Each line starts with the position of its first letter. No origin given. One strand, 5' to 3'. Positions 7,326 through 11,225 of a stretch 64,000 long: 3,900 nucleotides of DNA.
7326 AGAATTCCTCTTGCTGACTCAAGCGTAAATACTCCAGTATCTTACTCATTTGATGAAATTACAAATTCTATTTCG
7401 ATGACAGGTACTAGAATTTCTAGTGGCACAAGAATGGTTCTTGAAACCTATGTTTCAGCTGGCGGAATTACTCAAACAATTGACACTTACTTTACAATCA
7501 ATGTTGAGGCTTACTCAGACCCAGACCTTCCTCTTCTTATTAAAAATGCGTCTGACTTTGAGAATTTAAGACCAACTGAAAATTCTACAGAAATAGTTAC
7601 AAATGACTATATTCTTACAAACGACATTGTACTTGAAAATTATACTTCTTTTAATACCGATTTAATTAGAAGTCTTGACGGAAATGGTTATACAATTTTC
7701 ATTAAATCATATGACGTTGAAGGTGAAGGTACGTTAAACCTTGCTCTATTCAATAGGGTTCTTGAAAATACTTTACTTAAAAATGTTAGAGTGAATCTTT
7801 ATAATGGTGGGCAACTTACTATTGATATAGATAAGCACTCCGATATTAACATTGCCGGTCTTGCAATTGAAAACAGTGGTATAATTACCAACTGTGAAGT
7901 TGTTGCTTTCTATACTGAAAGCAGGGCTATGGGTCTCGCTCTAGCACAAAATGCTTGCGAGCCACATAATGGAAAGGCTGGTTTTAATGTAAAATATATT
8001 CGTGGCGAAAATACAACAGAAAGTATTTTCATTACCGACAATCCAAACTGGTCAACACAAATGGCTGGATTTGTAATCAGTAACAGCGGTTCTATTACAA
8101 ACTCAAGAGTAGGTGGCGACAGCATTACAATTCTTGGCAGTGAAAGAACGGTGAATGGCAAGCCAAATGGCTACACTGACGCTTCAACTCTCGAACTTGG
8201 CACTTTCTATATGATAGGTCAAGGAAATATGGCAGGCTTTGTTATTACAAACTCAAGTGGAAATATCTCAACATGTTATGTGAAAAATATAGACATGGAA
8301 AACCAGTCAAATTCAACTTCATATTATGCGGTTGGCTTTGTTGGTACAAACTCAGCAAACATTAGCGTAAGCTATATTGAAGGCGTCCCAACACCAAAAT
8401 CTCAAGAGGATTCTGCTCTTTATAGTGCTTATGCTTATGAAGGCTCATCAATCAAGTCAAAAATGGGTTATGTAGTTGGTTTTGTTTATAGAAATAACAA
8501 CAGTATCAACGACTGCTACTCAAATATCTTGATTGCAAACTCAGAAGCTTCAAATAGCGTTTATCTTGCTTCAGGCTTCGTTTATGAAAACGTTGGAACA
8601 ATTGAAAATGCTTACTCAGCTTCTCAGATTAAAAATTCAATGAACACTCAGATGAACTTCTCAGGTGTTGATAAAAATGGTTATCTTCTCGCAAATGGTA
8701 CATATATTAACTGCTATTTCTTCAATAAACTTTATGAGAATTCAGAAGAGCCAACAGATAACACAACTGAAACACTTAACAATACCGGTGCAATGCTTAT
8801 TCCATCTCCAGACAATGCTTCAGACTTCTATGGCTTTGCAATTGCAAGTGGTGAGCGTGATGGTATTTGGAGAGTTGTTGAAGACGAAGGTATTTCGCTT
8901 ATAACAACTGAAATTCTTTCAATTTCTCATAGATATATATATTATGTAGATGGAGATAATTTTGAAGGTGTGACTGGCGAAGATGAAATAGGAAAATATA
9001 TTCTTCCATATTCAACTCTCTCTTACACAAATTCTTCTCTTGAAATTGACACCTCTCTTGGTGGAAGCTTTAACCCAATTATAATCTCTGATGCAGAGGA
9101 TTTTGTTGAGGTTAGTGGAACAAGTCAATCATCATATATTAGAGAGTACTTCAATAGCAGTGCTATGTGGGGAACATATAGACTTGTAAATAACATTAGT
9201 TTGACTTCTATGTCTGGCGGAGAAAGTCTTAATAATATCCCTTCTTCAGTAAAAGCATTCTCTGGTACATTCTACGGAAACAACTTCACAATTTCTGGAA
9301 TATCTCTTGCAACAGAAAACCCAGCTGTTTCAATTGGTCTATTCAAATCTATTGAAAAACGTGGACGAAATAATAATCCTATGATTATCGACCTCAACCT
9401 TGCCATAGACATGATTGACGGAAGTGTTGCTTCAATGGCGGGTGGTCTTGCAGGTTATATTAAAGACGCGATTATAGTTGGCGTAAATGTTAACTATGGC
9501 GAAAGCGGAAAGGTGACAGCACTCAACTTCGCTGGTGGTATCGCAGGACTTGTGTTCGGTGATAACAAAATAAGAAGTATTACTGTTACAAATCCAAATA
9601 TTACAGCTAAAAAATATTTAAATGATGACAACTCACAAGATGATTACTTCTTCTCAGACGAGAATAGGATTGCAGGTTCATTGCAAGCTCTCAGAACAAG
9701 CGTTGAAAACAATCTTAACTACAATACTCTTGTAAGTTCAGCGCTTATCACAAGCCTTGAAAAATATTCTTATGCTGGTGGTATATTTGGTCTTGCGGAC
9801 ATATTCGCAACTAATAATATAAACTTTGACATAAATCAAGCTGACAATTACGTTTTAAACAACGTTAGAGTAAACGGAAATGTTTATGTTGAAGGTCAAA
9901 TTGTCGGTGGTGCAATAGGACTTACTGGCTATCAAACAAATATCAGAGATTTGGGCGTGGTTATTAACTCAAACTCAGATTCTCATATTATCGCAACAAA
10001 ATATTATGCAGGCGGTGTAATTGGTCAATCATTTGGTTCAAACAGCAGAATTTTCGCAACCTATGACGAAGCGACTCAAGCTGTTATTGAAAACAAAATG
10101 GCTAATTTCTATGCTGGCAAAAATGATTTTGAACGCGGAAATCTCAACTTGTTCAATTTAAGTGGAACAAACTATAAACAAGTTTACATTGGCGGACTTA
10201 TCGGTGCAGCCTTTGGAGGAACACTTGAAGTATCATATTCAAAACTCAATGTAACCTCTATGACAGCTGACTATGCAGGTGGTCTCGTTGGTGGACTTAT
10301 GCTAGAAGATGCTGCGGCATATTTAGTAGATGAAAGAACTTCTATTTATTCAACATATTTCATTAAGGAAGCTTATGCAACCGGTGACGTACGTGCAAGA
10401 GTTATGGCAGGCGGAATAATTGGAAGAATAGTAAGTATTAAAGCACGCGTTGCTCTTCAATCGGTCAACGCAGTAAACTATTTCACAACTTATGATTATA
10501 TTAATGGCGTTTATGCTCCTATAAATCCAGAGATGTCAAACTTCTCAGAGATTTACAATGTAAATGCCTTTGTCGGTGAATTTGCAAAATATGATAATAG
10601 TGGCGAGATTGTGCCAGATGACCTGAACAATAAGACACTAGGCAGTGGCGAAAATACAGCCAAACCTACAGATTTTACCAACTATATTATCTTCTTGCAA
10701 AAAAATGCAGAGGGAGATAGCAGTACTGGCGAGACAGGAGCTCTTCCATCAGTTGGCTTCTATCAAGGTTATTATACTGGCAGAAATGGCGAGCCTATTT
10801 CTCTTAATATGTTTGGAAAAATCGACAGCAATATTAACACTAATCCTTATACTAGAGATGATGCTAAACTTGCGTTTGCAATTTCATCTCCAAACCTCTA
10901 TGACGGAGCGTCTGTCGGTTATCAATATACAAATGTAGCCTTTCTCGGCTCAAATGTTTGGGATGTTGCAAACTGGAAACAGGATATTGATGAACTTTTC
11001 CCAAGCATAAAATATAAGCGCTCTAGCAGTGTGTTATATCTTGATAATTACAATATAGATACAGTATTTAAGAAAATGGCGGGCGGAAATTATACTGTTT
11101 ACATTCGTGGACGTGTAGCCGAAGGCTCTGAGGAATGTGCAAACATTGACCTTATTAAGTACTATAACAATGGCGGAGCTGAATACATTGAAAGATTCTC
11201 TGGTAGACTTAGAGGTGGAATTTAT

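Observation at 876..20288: Giant ORF 1: a 19.4-kb, 6,470-codon N-terminally lipid-anchored surface protein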

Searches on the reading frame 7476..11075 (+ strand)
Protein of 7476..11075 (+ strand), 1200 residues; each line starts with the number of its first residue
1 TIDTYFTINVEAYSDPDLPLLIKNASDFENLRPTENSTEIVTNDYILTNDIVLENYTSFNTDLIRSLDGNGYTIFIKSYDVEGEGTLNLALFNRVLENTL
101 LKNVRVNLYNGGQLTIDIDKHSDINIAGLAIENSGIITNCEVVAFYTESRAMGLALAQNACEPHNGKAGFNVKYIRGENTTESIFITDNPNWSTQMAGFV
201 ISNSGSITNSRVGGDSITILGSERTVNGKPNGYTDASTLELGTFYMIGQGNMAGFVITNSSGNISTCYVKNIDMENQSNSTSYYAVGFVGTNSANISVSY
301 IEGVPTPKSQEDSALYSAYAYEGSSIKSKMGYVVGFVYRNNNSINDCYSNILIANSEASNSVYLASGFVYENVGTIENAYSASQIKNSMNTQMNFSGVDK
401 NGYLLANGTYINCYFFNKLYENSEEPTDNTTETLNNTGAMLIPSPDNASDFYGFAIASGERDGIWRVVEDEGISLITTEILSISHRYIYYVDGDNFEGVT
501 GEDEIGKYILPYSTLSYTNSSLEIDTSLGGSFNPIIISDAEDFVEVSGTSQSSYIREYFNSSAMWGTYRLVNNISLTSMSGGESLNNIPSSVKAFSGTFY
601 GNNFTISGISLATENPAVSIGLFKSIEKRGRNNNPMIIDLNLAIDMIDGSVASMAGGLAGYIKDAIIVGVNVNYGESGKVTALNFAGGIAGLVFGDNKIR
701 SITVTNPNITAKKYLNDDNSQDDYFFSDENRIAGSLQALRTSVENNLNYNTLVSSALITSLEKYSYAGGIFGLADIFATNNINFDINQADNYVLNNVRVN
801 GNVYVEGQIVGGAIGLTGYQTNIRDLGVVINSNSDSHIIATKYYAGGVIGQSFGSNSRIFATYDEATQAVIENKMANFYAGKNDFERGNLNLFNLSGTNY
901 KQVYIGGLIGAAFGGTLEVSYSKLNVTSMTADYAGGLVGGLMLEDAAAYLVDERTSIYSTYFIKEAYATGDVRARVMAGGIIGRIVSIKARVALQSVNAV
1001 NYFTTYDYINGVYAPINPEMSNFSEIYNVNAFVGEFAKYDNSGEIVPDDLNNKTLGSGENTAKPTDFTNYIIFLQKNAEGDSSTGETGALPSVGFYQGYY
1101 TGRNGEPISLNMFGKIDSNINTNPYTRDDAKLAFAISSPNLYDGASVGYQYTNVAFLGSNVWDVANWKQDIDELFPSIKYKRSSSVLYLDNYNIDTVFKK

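Call 27: find_homologous_proteins(query=window:7476-11075:+)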
Query window:7476-11075:+ (1200 aa): 14 proteins with E <= 0.001 among 8000 candidates.
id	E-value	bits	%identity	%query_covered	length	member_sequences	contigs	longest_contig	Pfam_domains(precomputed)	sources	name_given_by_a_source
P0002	5.1e-157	543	46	53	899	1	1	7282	-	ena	-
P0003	6.5e-138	479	33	100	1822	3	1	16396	-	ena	-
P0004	7.4e-84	300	30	80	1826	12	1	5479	-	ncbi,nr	ncbi:MAG: hypothetical protein PHV79_02015, partial [Clostridia bacterium]|nr:hypothetical protein [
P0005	1.6e-76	276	32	84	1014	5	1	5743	-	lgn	-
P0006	4.6e-70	255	30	83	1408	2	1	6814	-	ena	-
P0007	2.3e-64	236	30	82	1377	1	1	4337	-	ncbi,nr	ncbi:MAG: hypothetical protein J5779_00770, partial [Clostridia bacterium]|nr:hypothetical protein [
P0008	1.0e-58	217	56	18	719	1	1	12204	-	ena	-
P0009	1.2e-53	200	33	56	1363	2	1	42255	-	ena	-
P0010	2.6e-50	189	65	13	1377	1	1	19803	-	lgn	-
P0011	6.4e-49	185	32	51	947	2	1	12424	-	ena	-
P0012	2.0e-20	90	27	64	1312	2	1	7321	-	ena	-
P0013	1.1e-19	88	25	81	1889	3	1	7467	-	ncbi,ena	-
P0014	4.0e-16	76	29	31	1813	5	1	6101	-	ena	-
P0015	1.9e-13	67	26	57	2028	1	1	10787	-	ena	-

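Call 30: search_solved_structures(query=A2, max_evalue=1)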
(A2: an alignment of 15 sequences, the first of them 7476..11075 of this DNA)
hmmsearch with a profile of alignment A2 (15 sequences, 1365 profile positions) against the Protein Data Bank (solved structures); distinct sequences matched with E-value up to 1: 4.
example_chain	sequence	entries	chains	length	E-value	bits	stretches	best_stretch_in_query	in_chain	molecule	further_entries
7o3w_D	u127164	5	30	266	0.15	12.8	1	983-1094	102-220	Protein sll0617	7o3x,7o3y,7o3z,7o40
8qfv_0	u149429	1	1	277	0.16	12.7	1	983-1094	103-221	Protein sll0617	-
8qhx_D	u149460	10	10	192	0.34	11.6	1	983-1085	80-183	Membrane-associated protein Vipp1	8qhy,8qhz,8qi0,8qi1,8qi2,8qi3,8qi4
8qhv_0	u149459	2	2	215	0.44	11.2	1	983-1085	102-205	Membrane-associated protein Vipp1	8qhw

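Call 32: find_encoding_contigs(protein=P0009, flank=10000)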
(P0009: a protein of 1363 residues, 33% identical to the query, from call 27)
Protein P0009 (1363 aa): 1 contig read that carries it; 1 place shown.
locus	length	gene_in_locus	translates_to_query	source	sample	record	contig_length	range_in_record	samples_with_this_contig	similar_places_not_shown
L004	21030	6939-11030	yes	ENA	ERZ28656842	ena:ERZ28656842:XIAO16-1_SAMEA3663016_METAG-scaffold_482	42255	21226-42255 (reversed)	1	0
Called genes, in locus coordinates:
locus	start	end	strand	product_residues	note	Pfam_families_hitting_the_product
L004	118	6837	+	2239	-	-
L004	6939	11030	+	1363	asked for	-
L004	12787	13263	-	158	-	-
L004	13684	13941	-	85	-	-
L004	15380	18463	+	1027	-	PF07581:Glug (faint)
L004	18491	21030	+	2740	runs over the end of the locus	-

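Call 46: predict_structure(alignment_id=A2)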
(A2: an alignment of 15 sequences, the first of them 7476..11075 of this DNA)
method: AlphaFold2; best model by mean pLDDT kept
length: 1200 residues; sequences in the alignment: 15
mean_pLDDT: 68.9   pTM: 0.76
mean pLDDT of the five models: 68.9, 66.9, 65.7, 63.3, 62.4
residues with pLDDT >= 90: 266; 70-90: 380; 50-70: 257; < 50: 297
segments of 3 or more residues with pLDDT < 50: 1-14, 152-158, 310-314, 422-428, 479-481, 491-508, 718-724, 753-757, 781-791, 946-958, 1008-1200
pLDDT, mean of each block of 10 residues (from residue 1): 35 59 87 72 84 91 90 88 90 94 90 86 94 95 78 46 74 84 72 91 94 83 58 67 91 97 92 90 92 93 74 55 85 93 92 74 82 90 74 79 75 76 48 70 67 67 71 61 59 44 45 58 62 78 72 54 78 83 61 86 89 77 85 77 90 91 88 88 93 87 92 64 51 67 59 52 84 81 44 76 90 89 86 67 90 85 79 61 51 64 84 80 80 83 55 44 70 72 64 57 57 36 36 40 40 31 29 27 31 29 30 29 35 29 32 35 41 44 35 36
secondary structure, 60 per line:
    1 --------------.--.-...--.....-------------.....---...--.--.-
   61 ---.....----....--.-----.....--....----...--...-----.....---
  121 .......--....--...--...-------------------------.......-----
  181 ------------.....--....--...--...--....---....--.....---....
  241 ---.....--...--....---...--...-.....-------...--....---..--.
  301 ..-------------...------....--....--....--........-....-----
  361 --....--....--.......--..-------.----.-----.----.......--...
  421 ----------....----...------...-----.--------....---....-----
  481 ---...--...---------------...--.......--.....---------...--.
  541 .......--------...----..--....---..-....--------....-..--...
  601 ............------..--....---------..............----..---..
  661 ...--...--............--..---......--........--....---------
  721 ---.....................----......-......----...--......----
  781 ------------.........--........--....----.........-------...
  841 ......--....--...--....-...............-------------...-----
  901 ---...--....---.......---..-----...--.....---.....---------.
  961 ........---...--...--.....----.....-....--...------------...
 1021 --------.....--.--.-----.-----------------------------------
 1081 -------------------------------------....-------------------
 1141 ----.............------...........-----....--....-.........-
elements in order (helices of 4 or more, strands of 3 or more residues): E20-22 H25-29 E43-47 E51-53 E64-68 E73-76 E85-89 E92-95 E100-102 E105-107 E113-117 E121-127 E130-133 E136-138 E141-143 E169-175 E193-197 E200-203 E206-208 E211-213 E216-219 E223-226 E229-233 E237-240 E244-248 E251-253 E256-259 E263-265 E268-270 E272-276 E284-286 E289-292 E300-302 E325-328 E331-334 E337-340 E343-350 E352-355 E363-366 E369-372 E375-381 E409-415 H431-434 E439-441 E465-468 E472-475 E484-486 E489-491 E507-509 E512-518 E521-525 E535-537 H540-547 E567-570 H577-580 H589-592 E598-612 E623-626 E636-649 E659-663 E666-668 E671-682 E690-695 E698-705 E708-711 H724-744 H749-754 H756-761 E766-768 E771-776 E793-801 E804-811 E814-817 E822-830 E838-846 E849-852 E855-857 E860-863 H865-879 E893-895 E904-906 E909-912 E916-922 E933-935 E938-942 H946-950 E960-968 E972-974 E977-979 E982-986 E991-995 E997-1000 E1003-1005 E1029-1033 H1118-1121 H1145-1157 H1164-1174 E1180-1183 E1186-1189 H1191-1199

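Call 49: fold_search(model_id=the predicted structure, library=pdb)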
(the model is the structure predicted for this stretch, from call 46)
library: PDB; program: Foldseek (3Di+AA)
matches with E <= 10: 135; with E <= 0.001: 0
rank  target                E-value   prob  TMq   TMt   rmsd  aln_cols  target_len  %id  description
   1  3n6z                  1.1e-03  1.00  0.13  0.32   9.9       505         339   11  Crystal structure of a putative immunoglobulin A1 protease (BACOVA_03286) from Bacteroides ovatus at 1.30 A resolution (released 2010-07-21)
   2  7uvk                  1.7e-03  0.98  0.12  0.11  13.2       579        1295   12  G. haemolysans IgA1 protease (released 2022-11-23)
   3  6xjb                  1.2e-02  0.99  0.14  0.14  13.1       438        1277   11  IgA1 Protease (released 2020-12-09)
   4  6xja_P                1.9e-02  0.82  0.13  0.12  14.8       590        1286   11  Streptococcus Pneumoniae IgA1 Protease with IgA1 substrate (released 2021-01-20)
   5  3eqn_A                3.2e-02  0.20  0.12  0.16  22.2      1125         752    7  Crystal structure of beta-1,3-glucanase from Phanerochaete chrysosporium (Lam55A) (released 2009-02-03)
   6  4pex_A                4.7e-02  0.12  0.11  0.17  19.3       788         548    9  Structure of the E502A variant of sacteLam55A from Streptomyces sp. SirexAA-E in complex with glucose (released 2015-03-18)
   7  4pex_B                8.0e-02  0.12  0.12  0.18  18.6       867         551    8  Structure of the E502A variant of sacteLam55A from Streptomyces sp. SirexAA-E in complex with glucose (released 2015-03-18)
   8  7uvl_P                9.6e-02  0.89  0.14  0.13  13.4       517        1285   11  IgA1 Protease with IgA1 substrate (released 2022-11-23)
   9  7dmk_C                1.6e-01  0.08  0.11  0.16  25.7      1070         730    9  PL6 alginate lyase BcAlyPL6 (released 2021-10-06)
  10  7xz7_A                1.6e-01  0.16  0.10  0.22  17.7       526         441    8  Mutant (D137A) of the N-terminal domain of fucoidan lyase FdlA (released 2022-09-28)
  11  7jgj_A                1.8e-01  0.99  0.12  0.11   6.6       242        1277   15  IgA1 Protease in complex with neutralizing mAb (released 2020-12-09)
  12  7usl_C                1.9e-01  0.02  0.06  0.08  26.7       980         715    7  Integrin alphaM/beta2 ectodomain in complex with adenylate cyclase toxin RTX751 and M1F5 Fab (released 2022-08-17)
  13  7o78_A                2.1e-01  0.10  0.10  0.16  15.9       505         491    9  Structure of the PL6 family chondroitinase B from Pseudopedobacter saltans, Pedsa3807 (released 2021-07-28)
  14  7xz8                  2.2e-01  0.21  0.11  0.25  17.4       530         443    9  Mutant (K141A) of the N-terminal domain of fucoidan lyase FdlA (released 2022-09-28)
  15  7o84_B                2.3e-01  0.15  0.11  0.22  15.1       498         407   11  Structure of the PL6 family alginate lyase Pedsa0632 from Pseudopedobacter saltans in complex with substrate (released 2021-07-28)
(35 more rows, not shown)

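Call 75: find_related_loci(query=A2, collection=metagenome_contigs, flank=3000)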
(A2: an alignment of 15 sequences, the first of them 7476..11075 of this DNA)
Query A2 (1200 aa) in metagenome_contigs; peptide patterns used: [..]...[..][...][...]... (x = any residue, [..] = any of these).
337 stretches matched a pattern; 63 encode a relative of the query (tblastn E <= 1e-3); 63 distinct loci.
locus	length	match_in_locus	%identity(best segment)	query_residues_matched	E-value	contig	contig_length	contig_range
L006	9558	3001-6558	51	3-1200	0e+0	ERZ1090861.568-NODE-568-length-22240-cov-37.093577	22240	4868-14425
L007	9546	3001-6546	51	1-1193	0e+0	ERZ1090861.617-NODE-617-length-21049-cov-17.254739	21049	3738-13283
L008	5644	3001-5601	55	1-864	0e+0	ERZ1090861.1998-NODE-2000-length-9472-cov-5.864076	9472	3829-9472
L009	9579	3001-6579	52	3-1200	0e+0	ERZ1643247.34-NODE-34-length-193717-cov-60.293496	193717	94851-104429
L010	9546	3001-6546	51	1-1193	0e+0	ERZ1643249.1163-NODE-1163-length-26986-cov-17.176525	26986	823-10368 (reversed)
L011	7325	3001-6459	33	1-1200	1e-151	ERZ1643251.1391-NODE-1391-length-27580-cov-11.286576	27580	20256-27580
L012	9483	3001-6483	32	2-1195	1e-142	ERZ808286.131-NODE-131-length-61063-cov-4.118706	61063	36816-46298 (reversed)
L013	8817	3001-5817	35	2-1004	2e-127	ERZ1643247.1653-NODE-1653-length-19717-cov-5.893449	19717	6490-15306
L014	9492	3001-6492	33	3-1199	5e-122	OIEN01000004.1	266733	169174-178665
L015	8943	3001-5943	35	3-1004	2e-120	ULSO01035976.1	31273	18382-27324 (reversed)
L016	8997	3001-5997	32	3-1004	9e-117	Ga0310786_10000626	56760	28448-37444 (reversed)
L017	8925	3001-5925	33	3-1004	2e-116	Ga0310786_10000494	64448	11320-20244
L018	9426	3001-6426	30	6-1190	4e-93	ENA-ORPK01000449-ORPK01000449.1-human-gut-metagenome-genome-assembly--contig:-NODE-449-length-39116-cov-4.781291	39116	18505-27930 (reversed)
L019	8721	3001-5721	31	13-983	3e-91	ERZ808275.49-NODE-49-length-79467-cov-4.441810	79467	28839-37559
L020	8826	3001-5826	32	6-1003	1e-88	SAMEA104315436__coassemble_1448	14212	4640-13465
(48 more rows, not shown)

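Call 102: fold_search(model_id=the predicted structure, library=viral)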
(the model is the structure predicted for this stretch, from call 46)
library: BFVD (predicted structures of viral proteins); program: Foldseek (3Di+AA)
matches with E <= 10: 54; with E <= 0.001: 3
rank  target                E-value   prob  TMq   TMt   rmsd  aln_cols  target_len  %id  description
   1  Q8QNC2                1.8e-14  1.00  0.22  0.22  22.8      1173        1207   13  EsV-1-160 [Ectocarpus siliculosus virus 1 (isolate New Zealand/Kaikoura/1988)]
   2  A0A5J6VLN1            1.0e-06  1.00  0.15  0.28  18.6       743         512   10  Uncharacterized protein [Megaviridae environmental sample]
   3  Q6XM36                7.2e-06  1.00  0.22  0.38   7.2       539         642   14  FirrV-1-A51 [Feldmannia irregularis virus a]
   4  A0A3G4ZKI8            4.8e-03  1.00  0.18  0.44   8.5       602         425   12  Uncharacterized protein [Terrestrivirus sp.]
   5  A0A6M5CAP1            6.2e-03  0.44  0.13  0.16  41.0       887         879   10  (no name in the UniProt tables at hand)
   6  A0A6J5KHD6            6.8e-03  0.47  0.13  0.15  27.5       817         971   10  Pectate lyase superfamily protein [uncultured Caudovirales phage]
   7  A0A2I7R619            7.1e-03  0.63  0.13  0.19  22.7       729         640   11  (no name in the UniProt tables at hand)
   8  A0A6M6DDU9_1          4.1e-02  0.16  0.12  0.16  24.0      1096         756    9  (no name in the UniProt tables at hand)
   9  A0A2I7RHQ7            4.7e-02  0.25  0.13  0.16  30.3       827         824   10  (no name in the UniProt tables at hand)
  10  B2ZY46                5.6e-02  0.16  0.11  0.15  27.2       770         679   10  Rhamnogalacturonase A/B/Epimerase-like pectate lyase domain-containing protein [Ralstonia phage phiRSL1]
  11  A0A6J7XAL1            5.6e-02  0.13  0.10  0.12  37.2       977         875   10  Right handed beta helix region [uncultured Caudovirales phage]
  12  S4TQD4                8.0e-02  0.13  0.12  0.12  24.3       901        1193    9  Tail spike TSP1/Gp66 N-terminal domain-containing protein [Salmonella phage FSL SP-029]
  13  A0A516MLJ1            1.8e-01  0.07  0.08  0.15  22.0       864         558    7  (no name in the UniProt tables at hand)
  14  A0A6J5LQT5            2.6e-01  0.14  0.12  0.17  20.8       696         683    9  Pectate lyase superfamily protein [uncultured Caudovirales phage]
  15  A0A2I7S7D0            4.5e-01  0.06  0.09  0.13  15.9       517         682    9  (no name in the UniProt tables at hand)
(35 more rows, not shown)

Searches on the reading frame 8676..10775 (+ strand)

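Call 23: search_protein_families(library=pfam, proteins=[window:8676-10775:+], max_evalue=5)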
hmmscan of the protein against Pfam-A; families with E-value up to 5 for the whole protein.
window:8676-10775:+ (700 aa): 1 family
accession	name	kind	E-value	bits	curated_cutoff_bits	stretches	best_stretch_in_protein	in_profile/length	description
PF05651.19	Diacid_rec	-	0.095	12.8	23.6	1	379-432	51-105/134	Putative sugar diacid recognition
